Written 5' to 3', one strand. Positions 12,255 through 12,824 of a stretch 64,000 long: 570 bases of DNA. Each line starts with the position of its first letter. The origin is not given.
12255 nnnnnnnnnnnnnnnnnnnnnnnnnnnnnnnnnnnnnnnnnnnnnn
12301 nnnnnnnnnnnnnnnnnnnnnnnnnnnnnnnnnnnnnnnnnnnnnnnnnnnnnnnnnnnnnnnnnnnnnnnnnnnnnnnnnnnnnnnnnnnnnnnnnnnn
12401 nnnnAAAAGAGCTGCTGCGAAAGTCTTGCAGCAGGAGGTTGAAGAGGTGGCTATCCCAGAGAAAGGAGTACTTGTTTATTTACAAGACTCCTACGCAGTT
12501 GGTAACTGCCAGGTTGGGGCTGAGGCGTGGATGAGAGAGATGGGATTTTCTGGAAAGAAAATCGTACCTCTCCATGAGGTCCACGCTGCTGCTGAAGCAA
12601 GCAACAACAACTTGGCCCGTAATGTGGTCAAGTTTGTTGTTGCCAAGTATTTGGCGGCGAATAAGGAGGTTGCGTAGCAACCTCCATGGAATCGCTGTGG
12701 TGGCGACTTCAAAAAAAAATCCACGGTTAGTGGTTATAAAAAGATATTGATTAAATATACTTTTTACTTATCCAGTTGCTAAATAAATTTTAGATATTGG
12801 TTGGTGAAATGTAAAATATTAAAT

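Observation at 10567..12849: Dispersed GC-rich, Shine-Dalgarno-led, TGA-free orphan cassettes in a leaderless UGA=Trp genome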

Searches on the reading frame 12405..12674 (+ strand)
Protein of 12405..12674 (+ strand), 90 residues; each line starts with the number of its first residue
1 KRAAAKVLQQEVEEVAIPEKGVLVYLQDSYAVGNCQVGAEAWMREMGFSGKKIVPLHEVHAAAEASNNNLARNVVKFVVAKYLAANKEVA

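Call 60: find_related_loci(query=A3, collection=viral_contigs, flank=10000)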
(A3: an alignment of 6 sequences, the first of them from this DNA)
Query A3 (90 aa) in viral_contigs; peptide patterns used: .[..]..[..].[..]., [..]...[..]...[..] (x = any residue, [..] = any of these).
67 stretches matched a pattern, but none encodes a relative of the query by tblastn (E <= 1e-3).

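Call 70: find_related_loci(query=A3, collection=metagenome_contigs, flank=10000)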
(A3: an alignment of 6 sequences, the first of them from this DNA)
Query A3 (90 aa) in metagenome_contigs; peptide patterns used: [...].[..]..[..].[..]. (x = any residue, [..] = any of these).
122 stretches matched a pattern, but none encodes a relative of the query by tblastn (E <= 1e-3).
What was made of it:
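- Tried and rejected: IMG/VR and JGI metagenome scans with the C-terminal domain patterns found no relatives (calls 60, 70).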
